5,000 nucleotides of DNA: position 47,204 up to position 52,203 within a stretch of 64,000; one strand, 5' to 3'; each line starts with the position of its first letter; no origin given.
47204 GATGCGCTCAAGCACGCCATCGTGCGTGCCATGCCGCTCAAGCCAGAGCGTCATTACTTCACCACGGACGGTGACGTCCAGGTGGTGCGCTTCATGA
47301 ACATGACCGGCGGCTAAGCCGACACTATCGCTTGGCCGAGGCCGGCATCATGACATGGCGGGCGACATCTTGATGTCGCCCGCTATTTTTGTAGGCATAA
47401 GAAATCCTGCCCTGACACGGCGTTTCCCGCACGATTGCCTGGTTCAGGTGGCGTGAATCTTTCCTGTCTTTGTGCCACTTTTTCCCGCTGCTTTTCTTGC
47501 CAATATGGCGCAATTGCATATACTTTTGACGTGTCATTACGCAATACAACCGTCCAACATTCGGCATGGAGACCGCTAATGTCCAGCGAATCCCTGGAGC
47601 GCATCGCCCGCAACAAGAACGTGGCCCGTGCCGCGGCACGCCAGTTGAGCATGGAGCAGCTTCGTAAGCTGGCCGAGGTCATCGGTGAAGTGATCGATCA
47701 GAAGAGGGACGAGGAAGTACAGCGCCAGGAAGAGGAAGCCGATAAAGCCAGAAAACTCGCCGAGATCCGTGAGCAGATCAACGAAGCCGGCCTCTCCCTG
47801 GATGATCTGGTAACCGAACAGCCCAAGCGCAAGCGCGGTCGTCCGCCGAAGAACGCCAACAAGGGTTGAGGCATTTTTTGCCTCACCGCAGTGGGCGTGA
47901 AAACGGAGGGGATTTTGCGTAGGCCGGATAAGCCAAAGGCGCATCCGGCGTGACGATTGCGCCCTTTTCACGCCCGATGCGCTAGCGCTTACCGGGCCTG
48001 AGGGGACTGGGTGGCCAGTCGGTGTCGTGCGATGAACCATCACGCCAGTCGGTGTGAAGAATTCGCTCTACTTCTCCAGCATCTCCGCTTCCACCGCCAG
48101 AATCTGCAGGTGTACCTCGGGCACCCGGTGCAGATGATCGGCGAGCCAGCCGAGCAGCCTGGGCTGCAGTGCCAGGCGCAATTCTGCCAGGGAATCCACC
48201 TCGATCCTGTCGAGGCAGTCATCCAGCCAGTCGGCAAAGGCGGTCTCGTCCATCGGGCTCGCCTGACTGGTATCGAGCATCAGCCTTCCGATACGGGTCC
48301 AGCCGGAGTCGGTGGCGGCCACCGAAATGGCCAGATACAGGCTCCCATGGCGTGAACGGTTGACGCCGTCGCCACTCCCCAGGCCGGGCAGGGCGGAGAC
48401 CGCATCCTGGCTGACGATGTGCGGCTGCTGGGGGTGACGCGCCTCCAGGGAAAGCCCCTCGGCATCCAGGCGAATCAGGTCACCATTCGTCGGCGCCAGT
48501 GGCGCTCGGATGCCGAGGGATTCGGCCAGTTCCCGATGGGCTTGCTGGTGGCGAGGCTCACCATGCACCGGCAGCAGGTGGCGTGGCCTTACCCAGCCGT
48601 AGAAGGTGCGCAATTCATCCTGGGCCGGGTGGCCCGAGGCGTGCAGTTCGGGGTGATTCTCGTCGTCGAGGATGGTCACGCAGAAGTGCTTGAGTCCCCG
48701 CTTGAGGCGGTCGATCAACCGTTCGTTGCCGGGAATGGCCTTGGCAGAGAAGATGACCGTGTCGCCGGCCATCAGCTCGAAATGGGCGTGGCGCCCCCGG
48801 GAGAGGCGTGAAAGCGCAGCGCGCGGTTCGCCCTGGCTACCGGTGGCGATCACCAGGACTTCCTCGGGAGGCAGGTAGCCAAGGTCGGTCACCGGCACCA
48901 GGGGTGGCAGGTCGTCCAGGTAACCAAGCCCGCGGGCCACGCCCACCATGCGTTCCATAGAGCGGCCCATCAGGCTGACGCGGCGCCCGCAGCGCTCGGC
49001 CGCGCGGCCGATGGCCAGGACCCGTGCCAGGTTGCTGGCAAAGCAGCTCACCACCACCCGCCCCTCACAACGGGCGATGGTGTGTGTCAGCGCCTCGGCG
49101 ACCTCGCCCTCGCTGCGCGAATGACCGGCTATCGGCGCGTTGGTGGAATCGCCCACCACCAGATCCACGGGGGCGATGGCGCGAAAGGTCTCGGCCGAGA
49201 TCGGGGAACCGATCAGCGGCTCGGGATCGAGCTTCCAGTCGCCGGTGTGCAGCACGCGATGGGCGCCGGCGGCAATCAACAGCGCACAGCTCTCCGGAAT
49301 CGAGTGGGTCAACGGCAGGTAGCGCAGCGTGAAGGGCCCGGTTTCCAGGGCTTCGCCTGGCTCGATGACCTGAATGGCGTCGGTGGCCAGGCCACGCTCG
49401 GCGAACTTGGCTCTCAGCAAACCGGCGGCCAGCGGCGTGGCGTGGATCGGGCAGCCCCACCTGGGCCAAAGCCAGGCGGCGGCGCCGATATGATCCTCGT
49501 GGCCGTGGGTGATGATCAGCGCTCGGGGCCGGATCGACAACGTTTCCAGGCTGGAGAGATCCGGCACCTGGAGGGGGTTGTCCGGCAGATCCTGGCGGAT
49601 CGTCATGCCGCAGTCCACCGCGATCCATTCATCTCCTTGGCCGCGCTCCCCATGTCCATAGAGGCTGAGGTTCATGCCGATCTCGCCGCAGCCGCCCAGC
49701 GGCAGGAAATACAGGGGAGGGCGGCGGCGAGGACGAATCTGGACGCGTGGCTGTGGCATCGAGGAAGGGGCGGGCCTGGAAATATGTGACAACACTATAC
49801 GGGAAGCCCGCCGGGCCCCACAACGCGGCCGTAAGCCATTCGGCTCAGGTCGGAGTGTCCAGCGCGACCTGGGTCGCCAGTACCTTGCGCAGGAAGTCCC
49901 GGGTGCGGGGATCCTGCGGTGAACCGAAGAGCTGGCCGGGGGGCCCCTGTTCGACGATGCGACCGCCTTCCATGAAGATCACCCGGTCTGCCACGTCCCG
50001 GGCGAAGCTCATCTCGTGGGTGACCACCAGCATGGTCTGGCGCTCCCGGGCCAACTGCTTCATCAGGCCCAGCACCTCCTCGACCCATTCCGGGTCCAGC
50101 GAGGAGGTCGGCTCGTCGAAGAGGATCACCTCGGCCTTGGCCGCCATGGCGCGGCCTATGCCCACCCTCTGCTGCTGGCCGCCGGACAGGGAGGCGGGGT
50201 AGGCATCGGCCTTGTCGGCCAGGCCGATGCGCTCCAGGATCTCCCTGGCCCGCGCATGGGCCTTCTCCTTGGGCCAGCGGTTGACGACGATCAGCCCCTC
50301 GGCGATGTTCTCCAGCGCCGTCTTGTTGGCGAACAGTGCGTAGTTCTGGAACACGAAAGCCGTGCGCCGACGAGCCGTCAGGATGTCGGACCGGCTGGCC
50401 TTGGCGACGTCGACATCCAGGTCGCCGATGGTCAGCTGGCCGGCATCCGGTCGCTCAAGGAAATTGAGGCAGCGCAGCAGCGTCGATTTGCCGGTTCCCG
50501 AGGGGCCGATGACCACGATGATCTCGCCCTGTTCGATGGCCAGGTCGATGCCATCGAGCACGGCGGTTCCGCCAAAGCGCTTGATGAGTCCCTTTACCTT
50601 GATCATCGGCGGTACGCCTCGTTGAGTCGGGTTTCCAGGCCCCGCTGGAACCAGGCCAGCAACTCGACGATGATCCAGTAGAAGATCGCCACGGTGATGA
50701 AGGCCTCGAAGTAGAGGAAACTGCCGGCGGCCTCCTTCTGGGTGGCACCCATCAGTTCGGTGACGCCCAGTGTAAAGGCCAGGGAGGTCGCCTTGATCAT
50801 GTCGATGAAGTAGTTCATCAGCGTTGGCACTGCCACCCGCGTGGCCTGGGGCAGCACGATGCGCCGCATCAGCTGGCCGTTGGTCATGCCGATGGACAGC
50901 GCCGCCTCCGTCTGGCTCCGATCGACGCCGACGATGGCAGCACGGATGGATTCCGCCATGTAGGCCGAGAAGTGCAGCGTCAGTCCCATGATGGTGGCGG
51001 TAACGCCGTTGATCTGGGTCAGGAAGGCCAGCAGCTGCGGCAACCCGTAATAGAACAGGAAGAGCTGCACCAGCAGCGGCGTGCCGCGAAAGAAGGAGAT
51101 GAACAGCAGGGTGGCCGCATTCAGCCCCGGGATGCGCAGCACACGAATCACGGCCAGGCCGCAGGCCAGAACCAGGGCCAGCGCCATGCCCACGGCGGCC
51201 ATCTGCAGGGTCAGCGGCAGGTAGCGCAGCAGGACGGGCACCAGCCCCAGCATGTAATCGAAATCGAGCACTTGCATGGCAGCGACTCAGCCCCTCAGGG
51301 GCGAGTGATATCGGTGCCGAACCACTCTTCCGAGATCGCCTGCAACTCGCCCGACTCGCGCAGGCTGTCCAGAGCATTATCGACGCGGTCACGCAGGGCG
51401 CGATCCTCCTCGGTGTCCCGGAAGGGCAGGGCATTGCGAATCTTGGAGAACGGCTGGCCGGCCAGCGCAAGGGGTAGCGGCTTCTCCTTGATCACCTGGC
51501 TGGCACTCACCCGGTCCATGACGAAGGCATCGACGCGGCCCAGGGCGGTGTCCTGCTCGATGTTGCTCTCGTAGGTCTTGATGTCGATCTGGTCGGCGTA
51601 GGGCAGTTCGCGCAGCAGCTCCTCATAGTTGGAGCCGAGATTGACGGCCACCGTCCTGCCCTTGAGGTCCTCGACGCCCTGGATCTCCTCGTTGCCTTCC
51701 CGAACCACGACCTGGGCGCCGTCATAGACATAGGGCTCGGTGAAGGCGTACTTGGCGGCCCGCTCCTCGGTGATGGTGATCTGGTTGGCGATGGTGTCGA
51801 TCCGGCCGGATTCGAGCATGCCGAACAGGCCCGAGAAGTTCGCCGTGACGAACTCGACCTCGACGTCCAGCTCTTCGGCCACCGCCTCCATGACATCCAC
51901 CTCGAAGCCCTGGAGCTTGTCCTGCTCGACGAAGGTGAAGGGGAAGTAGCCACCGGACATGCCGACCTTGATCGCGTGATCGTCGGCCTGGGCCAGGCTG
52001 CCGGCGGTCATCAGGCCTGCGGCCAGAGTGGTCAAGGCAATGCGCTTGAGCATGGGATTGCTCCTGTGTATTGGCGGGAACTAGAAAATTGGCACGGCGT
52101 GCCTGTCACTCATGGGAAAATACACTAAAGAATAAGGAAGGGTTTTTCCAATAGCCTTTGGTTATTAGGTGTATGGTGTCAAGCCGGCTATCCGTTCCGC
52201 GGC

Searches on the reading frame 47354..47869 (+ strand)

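Call 56: search_protein_families(library=pfam, proteins=[window:47354-47869:+], max_evalue=0.000001)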
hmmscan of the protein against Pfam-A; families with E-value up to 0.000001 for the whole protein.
window:47354-47869:+ (171 aa): 1 family
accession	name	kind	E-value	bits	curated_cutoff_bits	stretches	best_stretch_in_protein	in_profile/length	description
PF22470.1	Histone_HNS_N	-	6.1e-19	68.1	24.5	1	81-155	4-78/79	H-NS histone-like proteins, N-terminal domain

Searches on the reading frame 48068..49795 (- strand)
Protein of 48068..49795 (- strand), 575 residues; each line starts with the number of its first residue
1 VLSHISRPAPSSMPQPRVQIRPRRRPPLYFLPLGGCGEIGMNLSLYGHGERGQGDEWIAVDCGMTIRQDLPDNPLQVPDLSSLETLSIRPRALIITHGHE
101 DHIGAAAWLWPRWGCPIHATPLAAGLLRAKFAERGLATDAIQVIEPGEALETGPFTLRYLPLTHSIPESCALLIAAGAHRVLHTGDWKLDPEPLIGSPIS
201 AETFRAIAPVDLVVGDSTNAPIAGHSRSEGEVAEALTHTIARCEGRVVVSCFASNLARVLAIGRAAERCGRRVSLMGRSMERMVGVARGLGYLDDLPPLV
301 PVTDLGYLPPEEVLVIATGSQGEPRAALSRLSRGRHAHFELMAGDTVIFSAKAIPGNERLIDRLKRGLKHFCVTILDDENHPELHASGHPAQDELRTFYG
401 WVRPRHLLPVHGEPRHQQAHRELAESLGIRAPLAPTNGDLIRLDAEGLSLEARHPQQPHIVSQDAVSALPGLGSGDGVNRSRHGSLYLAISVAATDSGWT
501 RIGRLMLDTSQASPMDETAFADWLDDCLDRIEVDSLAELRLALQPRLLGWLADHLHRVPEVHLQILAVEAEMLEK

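Call 56: search_protein_families(library=pfam, proteins=[window:48068-49795:-], max_evalue=0.000001)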
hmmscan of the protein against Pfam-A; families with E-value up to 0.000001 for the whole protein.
window:48068-49795:- (575 aa): 4 families
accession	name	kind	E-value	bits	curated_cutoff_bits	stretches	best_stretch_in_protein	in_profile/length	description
PF22505.1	RNase_J_b_CASP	-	3.6e-38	130.6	27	1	244-363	1-121/126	Ribonuclease J, beta-CASP domain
PF00753.33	Lactamase_B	-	1.6e-14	54.7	22.7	1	53-190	13-153/196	Metallo-beta-lactamase superfamily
PF07521.17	RMMBL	-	8.6e-14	51.7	21.6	1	385-431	13-60/63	Zn-dependent metallo-hydrolase RNA specificity domain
PF12706.13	Lactamase_B_2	-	1.2e-11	45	27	1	57-218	2-165/200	Beta-lactamase superfamily domain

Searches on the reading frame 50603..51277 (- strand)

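Call 56: search_protein_families(library=pfam, proteins=[window:50603-51277:-], max_evalue=0.000001)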
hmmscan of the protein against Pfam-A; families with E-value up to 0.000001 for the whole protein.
window:50603-51277:- (224 aa): 1 family
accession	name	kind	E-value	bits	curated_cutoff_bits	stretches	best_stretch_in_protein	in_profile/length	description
PF00528.27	BPD_transp_1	-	1.5e-17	64.3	26.4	1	54-218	18-182/184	Binding-protein-dependent transport system inner membrane component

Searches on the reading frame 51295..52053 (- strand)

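Call 56: search_protein_families(library=pfam, proteins=[window:51295-52053:-], max_evalue=0.000001)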
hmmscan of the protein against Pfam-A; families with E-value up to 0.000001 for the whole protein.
window:51295-52053:- (252 aa): 2 families
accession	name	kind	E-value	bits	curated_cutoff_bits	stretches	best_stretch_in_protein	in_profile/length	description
PF00497.25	SBP_bac_3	-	1.5e-40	138.4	26.4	1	28-246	1-131/132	Bacterial extracellular solute-binding proteins, family 3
PF10613.14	Lig_chan-Glu_bd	-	1.7e-07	31.8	30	0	44-119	25-113/115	Ligated ion channel L-glutamate- and glycine-binding site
